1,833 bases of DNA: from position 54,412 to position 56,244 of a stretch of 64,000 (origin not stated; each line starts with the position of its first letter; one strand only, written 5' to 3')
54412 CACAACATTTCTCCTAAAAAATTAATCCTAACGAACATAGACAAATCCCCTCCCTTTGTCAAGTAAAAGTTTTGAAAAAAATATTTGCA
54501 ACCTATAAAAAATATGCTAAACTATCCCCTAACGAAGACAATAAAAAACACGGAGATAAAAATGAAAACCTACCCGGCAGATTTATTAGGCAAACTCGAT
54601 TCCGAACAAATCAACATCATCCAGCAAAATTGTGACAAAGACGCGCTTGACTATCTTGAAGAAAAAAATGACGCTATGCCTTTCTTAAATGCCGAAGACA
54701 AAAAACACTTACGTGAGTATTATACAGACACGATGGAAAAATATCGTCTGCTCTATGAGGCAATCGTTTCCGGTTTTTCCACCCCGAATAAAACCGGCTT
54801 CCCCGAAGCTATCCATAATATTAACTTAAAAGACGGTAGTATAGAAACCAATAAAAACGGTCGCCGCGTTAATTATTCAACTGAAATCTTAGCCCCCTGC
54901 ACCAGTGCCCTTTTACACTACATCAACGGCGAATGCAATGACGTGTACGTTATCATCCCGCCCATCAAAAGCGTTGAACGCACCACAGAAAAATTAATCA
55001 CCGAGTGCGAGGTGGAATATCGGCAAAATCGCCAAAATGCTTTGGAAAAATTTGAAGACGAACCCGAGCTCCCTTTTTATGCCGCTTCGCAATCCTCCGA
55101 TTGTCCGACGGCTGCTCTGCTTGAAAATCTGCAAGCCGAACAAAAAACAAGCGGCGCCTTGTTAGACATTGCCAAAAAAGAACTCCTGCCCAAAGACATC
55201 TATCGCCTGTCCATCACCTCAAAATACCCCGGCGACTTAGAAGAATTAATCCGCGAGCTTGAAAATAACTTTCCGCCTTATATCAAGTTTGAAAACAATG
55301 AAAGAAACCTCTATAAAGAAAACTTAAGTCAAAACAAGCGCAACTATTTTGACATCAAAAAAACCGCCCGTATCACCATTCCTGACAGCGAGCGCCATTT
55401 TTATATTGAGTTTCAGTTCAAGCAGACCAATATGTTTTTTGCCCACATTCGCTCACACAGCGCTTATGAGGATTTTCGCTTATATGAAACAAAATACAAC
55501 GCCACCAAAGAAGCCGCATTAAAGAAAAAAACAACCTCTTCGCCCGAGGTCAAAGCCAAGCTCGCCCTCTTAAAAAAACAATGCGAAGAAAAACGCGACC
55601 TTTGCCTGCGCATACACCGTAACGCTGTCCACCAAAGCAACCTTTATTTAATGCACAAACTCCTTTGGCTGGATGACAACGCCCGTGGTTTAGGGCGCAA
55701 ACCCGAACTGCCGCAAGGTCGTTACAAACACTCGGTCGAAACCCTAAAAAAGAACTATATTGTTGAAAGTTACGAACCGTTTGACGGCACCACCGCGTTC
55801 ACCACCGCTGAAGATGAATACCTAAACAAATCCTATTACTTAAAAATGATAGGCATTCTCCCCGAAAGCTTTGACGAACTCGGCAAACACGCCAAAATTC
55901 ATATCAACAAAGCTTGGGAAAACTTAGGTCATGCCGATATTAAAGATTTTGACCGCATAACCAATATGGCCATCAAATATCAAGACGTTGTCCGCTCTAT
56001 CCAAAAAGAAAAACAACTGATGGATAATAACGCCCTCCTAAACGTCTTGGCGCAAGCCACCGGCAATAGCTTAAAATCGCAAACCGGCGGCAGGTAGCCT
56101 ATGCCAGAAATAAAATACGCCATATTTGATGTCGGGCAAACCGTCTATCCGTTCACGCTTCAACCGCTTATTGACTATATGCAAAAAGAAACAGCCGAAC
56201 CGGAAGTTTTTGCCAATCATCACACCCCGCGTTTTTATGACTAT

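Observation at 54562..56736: Divergent RelA/SpoT-like (RSH-fold) protein operonic with a HAD hydrolase: a candidate nucleotide-pyrophosphokinase toxin/effector with a detoxifying partner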

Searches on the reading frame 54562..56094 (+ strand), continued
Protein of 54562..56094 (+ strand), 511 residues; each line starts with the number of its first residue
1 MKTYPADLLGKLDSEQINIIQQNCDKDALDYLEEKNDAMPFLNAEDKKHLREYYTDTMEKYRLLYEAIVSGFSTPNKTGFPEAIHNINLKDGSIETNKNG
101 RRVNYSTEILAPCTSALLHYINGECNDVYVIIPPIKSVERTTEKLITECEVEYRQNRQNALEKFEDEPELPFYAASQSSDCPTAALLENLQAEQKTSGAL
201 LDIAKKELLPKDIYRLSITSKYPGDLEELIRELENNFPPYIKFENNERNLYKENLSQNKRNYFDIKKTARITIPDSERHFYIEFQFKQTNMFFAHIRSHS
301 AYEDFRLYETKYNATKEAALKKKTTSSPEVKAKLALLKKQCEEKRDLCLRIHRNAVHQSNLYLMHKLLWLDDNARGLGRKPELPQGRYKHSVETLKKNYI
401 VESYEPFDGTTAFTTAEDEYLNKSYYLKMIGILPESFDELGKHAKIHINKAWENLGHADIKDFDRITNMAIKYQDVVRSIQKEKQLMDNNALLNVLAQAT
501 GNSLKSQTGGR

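Call 42: search_protein_families(library=pfam, proteins=[P0084, P0085, P0086, P0087, P0088, P0089, P0091, P0093, P0104, P0119], max_evalue=1)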
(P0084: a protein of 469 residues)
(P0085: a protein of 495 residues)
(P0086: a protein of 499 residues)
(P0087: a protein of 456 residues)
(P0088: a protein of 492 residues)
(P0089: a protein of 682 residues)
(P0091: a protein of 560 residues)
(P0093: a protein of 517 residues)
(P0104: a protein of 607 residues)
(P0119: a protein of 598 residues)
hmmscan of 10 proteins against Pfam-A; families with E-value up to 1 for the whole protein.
P0084 (469 aa): 1 family
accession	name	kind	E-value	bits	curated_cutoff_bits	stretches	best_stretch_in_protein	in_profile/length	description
PF18628.8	P2_N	-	0.019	15.1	25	1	215-264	66-115/129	Viral coat protein P2 N-terminal domain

P0085 (495 aa): 2 families
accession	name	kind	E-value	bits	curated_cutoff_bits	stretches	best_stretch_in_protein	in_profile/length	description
PF10303.14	DUF2408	-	0.15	13.1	25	0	277-336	11-63/130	Protein of unknown function (DUF2408)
PF23100.1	DUF2096_N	-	0.93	10.4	26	1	134-185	16-66/96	DUF2096 N-terminal four-helical bundle domain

P0086 (499 aa): 1 family
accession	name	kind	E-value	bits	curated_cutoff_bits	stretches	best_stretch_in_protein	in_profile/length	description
PF19034.5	RnlA-toxin_DBD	-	0.082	13.7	27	1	128-170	47-89/125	RNase LS, bacterial toxin DBD domain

P0087 (456 aa): 6 families
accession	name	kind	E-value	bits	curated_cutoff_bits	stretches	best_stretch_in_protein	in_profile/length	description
PF04574.18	DUF592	-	0.026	14.7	24.5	1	276-325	90-139/153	Protein of unknown function (DUF592)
PF23461.1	ZMYND11_CC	-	0.032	15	27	0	138-158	28-48/54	ZMYND11 protein coiled-coil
PF14479.11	HeLo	-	0.037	14.3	23.2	1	132-213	113-193/205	Prion-inhibition and propagation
PF25018.1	HEAT_IPO9_c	-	0.1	12.4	27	1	137-203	181-248/264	Importin-9 central HEAT repeats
PF22620.2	OYE-like_second_a-b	-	0.14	12.7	25.5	0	298-335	71-109/128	OYE-like second alpha/beta domain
PF22387.1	PhiCb5_coat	-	0.15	12.6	27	0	25-54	47-76/89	Phage phiCb5, coat protein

P0088 (492 aa): 4 families
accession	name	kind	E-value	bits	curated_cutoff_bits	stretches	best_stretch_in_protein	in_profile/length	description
PF11348.13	DUF3150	-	0.014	15.1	24.9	1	123-164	82-123/257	Protein of unknown function (DUF3150)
PF25802.1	WWC1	-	0.026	14.9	27.8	1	130-188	71-129/135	WWC1-like, helical hairpin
PF19591.4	DUF6096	-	0.25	12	27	1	200-278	33-108/130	Family of unknown function (DUF6096)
PF07464.16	ApoLp-III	-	0.37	11.4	36.3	1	414-489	55-129/146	Apolipophorin-III precursor (apoLp-III)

P0089 (682 aa): 2 families
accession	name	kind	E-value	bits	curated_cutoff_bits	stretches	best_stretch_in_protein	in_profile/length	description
PF23202.1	PAH_ZNF598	-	0.03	15.1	25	1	477-521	16-66/83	ZNF598 PAH domain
PF18949.5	DUF5693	-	0.21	10.5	29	1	493-567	9-67/609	Family of unknown function (DUF5693)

P0091 (560 aa): 0 families

P0093 (517 aa): 0 families

P0104 (607 aa): 2 families
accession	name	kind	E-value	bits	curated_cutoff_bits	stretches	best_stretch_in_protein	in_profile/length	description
PF22941.1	TADA2A-like_3rd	-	0.064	13.8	27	1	377-414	35-72/77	Transcriptional adapter 2-alpha-like domain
PF04607.23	RelA_SpoT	-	0.61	10.8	27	1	234-328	4-92/113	Region found in RelA / SpoT proteins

P0119 (598 aa): 2 families
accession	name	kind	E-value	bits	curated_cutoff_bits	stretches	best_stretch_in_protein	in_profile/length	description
PF17606.7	DUF5502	-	0.19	12.9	27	1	23-72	20-68/87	Family of unknown function (DUF5502)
PF24408.1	wHTH-Calcineurin_assc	-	0.25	11.7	27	1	6-42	11-53/56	wHTH-Calcineurin_assc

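Call 43: search_protein_families(library=pfam, proteins=[P0107, P0110, P0116, P0117, P0120, P0123, P0129, P0092, P0106, P0115], max_evalue=1)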
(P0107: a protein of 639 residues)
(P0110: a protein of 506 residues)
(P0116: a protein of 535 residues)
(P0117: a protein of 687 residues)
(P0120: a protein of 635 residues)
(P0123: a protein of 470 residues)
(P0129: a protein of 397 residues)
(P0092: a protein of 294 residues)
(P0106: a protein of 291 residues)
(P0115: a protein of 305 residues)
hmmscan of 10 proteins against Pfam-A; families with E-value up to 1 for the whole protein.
P0107 (639 aa): 2 families
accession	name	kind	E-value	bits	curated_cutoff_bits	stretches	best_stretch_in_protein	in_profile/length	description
PF23349.2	BBS7_hp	-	0.014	15.9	27.8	0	266-327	13-75/114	BBS7 hairpin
PF09551.15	Spore_II_R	-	0.16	12.9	25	1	4-97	20-110/128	Stage II sporulation protein R (spore_II_R)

P0110 (506 aa): 0 families

P0116 (535 aa): 2 families
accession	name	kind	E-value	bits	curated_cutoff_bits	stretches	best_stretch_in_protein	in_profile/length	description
PF02710.19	Hema_HEFG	-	0.13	12.9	25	0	139-189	3-54/155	Hemagglutinin domain of haemagglutinin-esterase-fusion glycoprotein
PF16425.10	DUF5022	-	0.25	11.3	25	1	44-145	40-150/287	Domain of unknown function (DUF5022)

P0117 (687 aa): 3 families
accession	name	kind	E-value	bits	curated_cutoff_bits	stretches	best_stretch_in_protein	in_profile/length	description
PF08040.16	NADH_oxidored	-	0.15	12.2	27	1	270-295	29-54/58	MNLL subunit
PF00910.28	RNA_helicase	-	0.52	11.3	21.5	0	316-362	45-88/105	RNA helicase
PF01832.25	Glucosaminidase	-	0.56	11.3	30.2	0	7-210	21-117/123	Mannosyl-glycoprotein endo-beta-N-acetylglucosaminidase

P0120 (635 aa): 1 family
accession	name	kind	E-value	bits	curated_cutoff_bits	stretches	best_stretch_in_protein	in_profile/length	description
PF23202.1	PAH_ZNF598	-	0.08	13.7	25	1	225-258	2-35/83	ZNF598 PAH domain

P0123 (470 aa): 1 family
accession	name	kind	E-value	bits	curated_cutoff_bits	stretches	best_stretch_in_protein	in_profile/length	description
PF16078.10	2-oxogl_dehyd_N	-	0.021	14.8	27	0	389-401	12-24/41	2-oxoglutarate dehydrogenase N-terminus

P0129 (397 aa): 1 family
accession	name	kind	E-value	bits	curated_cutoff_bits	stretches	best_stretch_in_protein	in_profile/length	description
PF21228.3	RuBisCO_activase_AAA_helical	-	0.029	15.1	27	1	164-232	24-89/96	Ribulose bisphosphate carboxylase/oxygenase activase, AAA, helical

P0092 (294 aa): 0 families

P0106 (291 aa): 1 family
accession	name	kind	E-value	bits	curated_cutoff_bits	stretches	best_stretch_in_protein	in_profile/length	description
PF23216.1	WH_CYT4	-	0.097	13.3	27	1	229-266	13-50/97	Mitochondrial protein cyt-4, winged helix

P0115 (305 aa): 0 families

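Call 48: search_dna_similar(query=P0086, collection=phages, mode=protein, max_evalue=0.001, max_rows=20)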
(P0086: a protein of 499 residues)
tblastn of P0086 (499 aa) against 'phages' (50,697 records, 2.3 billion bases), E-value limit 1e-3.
No match.

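Call 49: search_dna_similar(query=P0086, collection=plasmids, mode=protein, max_evalue=0.001, max_rows=20)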
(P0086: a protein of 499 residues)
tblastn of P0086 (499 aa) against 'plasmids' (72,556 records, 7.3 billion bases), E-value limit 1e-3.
No match.

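Call 51: find_homologous_proteins(query=A3, max_evalue=0.001)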
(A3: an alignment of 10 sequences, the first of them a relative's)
Query A3 (10 sequences) (499 aa, profile of the alignment): 36 proteins with E <= 0.001 among 6939 candidates.
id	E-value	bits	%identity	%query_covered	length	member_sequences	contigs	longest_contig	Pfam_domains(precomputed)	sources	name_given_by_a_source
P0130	2.6e-188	645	42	95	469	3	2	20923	-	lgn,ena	-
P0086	3.2e-184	631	100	100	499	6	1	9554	-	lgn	-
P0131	4.0e-182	624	46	94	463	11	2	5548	-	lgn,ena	-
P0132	4.9e-182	624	47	96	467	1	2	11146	-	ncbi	-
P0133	4.2e-180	618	45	95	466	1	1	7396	-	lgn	-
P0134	4.8e-179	614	45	94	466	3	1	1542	-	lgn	-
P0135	6.0e-179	614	46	99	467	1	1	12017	-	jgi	-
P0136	9.6e-179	613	44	99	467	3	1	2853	-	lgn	-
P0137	1.5e-178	613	43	95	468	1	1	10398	-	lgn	-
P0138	9.8e-178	610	44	96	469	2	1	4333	-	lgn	-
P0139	7.1e-177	607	44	96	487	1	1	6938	-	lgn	-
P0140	3.4e-176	605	43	95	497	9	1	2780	-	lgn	-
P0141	3.5e-176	605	45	94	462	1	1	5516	-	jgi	jgi:hypothetical protein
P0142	1.0e-174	600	45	96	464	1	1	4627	-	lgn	-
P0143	1.2e-174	600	44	96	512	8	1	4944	-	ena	-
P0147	2.6e-174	599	46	95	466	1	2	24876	-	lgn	-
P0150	8.1e-173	594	78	100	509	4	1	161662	-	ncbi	-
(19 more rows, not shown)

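Call 52: find_encoding_contigs(protein=P0150, flank=7000, max_places=1)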
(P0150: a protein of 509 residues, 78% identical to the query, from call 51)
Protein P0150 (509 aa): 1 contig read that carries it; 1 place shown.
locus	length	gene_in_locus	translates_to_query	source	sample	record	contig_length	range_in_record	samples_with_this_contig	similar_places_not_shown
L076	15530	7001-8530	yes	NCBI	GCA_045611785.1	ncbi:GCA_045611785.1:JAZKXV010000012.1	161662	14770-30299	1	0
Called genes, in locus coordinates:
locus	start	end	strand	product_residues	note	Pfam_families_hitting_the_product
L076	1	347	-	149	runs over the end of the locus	-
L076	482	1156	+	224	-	PF00702:Hydrolase, PF13419:HAD_2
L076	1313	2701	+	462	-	PF01336:tRNA_anti-codon, PF00152:tRNA-synt_2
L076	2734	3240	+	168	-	-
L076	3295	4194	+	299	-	PF04542:Sigma70_r2, PF04545:Sigma70_r4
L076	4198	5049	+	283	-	PF17827:PrmC_N, PF00891:Methyltransf_2 (weak), PF03602:Cons_hypoth95, PF05175:MTS, PF06325:PrmA (weak), PF13489:Methyltransf_23 (weak), PF13847:Methyltransf_31, PF13649:Methyltransf_25, +3 more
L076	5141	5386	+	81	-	PF00550:PP-binding (weak)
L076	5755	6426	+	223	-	PF13505:OMP_b-brl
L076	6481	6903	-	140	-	-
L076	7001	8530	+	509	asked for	-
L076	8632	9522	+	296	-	PF00483:NTP_transferase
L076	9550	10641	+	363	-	PF04055:Radical_SAM, PF06969:HemN_C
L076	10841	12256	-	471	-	PF01554:MatE, PF03023:MurJ (weak), PF01554:MatE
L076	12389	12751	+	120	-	PF04076:BOF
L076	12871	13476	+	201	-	-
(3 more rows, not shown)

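Call 53: find_encoding_contigs(protein=P0130, flank=7000, max_places=1)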
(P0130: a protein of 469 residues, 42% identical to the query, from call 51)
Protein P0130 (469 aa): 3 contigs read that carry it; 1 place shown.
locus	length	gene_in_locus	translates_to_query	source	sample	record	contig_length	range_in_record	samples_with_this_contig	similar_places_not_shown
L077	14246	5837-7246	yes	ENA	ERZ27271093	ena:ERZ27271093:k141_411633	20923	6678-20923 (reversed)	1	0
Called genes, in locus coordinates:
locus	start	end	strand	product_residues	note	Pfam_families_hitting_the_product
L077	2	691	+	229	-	?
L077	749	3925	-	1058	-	PF00873:ACR_tran, PF03176:MMPL, PF02355:SecD_SecF_C (faint)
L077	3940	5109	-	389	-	PF25917:BSH_RND, PF25876:HH_MFP_RND, PF25878:HH_AAEA_pHBA (weak), PF25944:Beta-barrel_RND, PF25954:Beta-barrel_RND_2, PF25967:RND-MFP_C, PF25989:YknX_C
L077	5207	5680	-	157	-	PF04073:tRNA_edit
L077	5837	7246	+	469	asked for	-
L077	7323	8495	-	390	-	PF01546:Peptidase_M20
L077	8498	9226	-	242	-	PF12746:GNAT_acetyltran, PF00583:Acetyltransf_1 (weak)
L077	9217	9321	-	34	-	-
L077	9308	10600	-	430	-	PF13353:Fer4_12, PF04055:Radical_SAM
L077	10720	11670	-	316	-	PF11380:Stealth_CR2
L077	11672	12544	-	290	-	PF05704:Caps_synth, PF04488:Gly_transf_sug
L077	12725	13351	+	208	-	-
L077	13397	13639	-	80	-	-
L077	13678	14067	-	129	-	-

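Call 54: find_encoding_contigs(protein=P0147, flank=7000, max_places=1)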
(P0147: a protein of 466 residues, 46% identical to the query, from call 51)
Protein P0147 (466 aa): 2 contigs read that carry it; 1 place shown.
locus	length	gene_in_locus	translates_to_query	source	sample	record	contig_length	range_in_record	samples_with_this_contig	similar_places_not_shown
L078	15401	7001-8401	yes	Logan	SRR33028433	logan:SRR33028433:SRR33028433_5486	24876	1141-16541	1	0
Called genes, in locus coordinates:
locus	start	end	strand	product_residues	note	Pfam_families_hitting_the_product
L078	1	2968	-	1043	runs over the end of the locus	PF00873:ACR_tran, PF03176:MMPL (weak)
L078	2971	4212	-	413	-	PF25917:BSH_RND, PF25885:HH_EMRA, PF25876:HH_MFP_RND (weak), PF25967:RND-MFP_C, PF25989:YknX_C (weak)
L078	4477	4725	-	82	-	-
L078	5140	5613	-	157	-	PF04073:tRNA_edit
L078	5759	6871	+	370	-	-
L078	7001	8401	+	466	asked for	-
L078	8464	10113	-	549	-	PF00535:Glycos_transf_2, PF10111:Glyco_tranf_2_2, PF13641:Glyco_tranf_2_3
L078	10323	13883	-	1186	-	PF01855:POR_N, PF17147:PFOR_II, PF01558:POR, PF10371:EKR, PF12838:Fer4_7, PF13237:Fer4_10, PF13484:Fer4_16, PF02775:TPP_enzyme_C, +8 more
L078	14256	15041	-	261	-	PF00303:Thymidylat_synt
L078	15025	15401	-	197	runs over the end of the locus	PF00186:DHFR_1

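Call 85: search_protein_families(library=padloc, proteins=[window:54562-56094:+, P0086, P0104], max_evalue=1)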
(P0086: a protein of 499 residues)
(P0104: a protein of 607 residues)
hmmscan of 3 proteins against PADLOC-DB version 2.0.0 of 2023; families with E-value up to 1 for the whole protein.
window:54562-56094:+ (511 aa): 0 families

P0086 (499 aa): 0 families

P0104 (607 aa): 0 families

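Call 86: search_protein_families(library=phrogs, proteins=[window:54562-56094:+, P0086, P0104], max_evalue=1)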
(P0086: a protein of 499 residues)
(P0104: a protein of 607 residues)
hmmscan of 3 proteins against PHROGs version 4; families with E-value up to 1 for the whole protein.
window:54562-56094:+ (511 aa): 1 family
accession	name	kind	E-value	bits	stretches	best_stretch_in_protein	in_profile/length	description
phrog_4970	-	unknown function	0.15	12.6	1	220-239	8-27/61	-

P0086 (499 aa): 0 families

P0104 (607 aa): 2 families
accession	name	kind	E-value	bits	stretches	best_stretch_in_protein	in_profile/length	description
phrog_29533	-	unknown function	0.0095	17.1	1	347-418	7-74/146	-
phrog_12520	-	unknown function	0.91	10.3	1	14-94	23-101/167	-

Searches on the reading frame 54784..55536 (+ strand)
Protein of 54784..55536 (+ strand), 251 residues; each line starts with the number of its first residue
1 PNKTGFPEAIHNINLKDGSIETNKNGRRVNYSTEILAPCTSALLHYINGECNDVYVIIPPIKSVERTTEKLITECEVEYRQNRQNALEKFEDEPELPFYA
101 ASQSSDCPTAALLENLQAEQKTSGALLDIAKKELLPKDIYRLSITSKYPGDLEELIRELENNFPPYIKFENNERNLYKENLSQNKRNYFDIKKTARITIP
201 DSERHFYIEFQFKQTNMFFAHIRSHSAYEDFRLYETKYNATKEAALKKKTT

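Call 66: predict_structure(alignment_id=A4)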
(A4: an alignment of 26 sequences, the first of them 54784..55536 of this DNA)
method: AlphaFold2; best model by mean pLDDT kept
length: 251 residues; sequences in the alignment: 26
mean_pLDDT: 75.8   pTM: 0.65
mean pLDDT of the five models: 75.8, 75.0, 74.4, 72.4, 72.2
residues with pLDDT >= 90: 36; 70-90: 128; 50-70: 66; < 50: 21
segments of 3 or more residues with pLDDT < 50: 92-105, 126-130
pLDDT, mean of each block of 10 residues (from residue 1): 71 85 89 72 85 88 76 69 65 45 51 61 51 69 90 89 89 68 70 90 88 87 78 86 83 55
secondary structure, 60 per line:
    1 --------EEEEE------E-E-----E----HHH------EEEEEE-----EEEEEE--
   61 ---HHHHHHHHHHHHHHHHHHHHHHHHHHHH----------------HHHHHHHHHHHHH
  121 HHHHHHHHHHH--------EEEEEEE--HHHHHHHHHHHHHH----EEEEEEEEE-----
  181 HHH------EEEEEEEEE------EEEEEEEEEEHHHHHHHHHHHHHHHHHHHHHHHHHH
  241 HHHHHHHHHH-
elements in order: E9-13 E42-47 E53-58 H64-91 H108-131 E140-146 H149-162 E167-175 E190-198 E205-214 H215-250

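Call 68: fold_search(model_id=the predicted structure, library=pdb)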
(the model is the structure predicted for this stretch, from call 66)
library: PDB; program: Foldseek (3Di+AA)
matches with E <= 10: 611; with E <= 0.001: 10
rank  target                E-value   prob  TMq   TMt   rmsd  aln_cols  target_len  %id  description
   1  5ded_B                1.6e-04  1.00  0.31  0.40  22.4       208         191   17  Crystal structure of the small alarmone synthethase 1 from Bacillus subtilis bound to its product pppGpp (released 2015-10-28)
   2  5ded_D                2.3e-04  1.00  0.30  0.39  13.2       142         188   20  Crystal structure of the small alarmone synthethase 1 from Bacillus subtilis bound to its product pppGpp (released 2015-10-28)
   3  5ded_F                3.9e-04  1.00  0.30  0.38  23.0       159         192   18  Crystal structure of the small alarmone synthethase 1 from Bacillus subtilis bound to its product pppGpp (released 2015-10-28)
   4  5dec_B                4.7e-04  1.00  0.31  0.40   6.8       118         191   16  Crystal structure of the small alarmone synthetase 1 from Bacillus subtilis (released 2015-10-28)
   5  5ded_E                4.7e-04  1.00  0.25  0.32  22.6       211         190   13  Crystal structure of the small alarmone synthethase 1 from Bacillus subtilis bound to its product pppGpp (released 2015-10-28)
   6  5ded_C                5.3e-04  1.00  0.31  0.40  12.1       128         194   19  Crystal structure of the small alarmone synthethase 1 from Bacillus subtilis bound to its product pppGpp (released 2015-10-28)
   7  5f2v_P                5.3e-04  1.00  0.26  0.35  20.9       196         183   16  Crystal structure of the small alarmone synthethase 1 from Bacillus subtilis bound to AMPCPP (released 2015-12-16)
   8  5ded_G                6.0e-04  1.00  0.31  0.40  21.5       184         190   18  Crystal structure of the small alarmone synthethase 1 from Bacillus subtilis bound to its product pppGpp (released 2015-10-28)
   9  5ded_H                8.5e-04  1.00  0.32  0.40  24.2       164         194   18  Crystal structure of the small alarmone synthethase 1 from Bacillus subtilis bound to its product pppGpp (released 2015-10-28)
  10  5f2v_T                9.1e-04  1.00  0.29  0.37  20.9       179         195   16  Crystal structure of the small alarmone synthethase 1 from Bacillus subtilis bound to AMPCPP (released 2015-12-16)
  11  6ex0_A                1.0e-03  1.00  0.26  0.33   7.4       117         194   15  Crystal structure of RelP (SAS2) from Staphylococcus aureus bound to pppGpp in the post-catalytic state (released 2018-01-24)
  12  2be3_A                1.2e-03  1.00  0.33  0.40   6.5       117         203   19  Structure of a GTP Pyrophosphokinase Family Protein from Streptococcus pneumoniae (released 2005-12-06)
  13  3l9d_A                1.2e-03  1.00  0.31  0.39   8.2       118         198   19  The Crystal Structure of smu.1046c from Streptococcus mutans UA159 (released 2011-01-12)
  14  5ded_A                1.3e-03  1.00  0.30  0.38  24.3       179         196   18  Crystal structure of the small alarmone synthethase 1 from Bacillus subtilis bound to its product pppGpp (released 2015-10-28)
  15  3l9d_B                1.4e-03  1.00  0.32  0.41   9.4       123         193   17  The Crystal Structure of smu.1046c from Streptococcus mutans UA159 (released 2011-01-12)
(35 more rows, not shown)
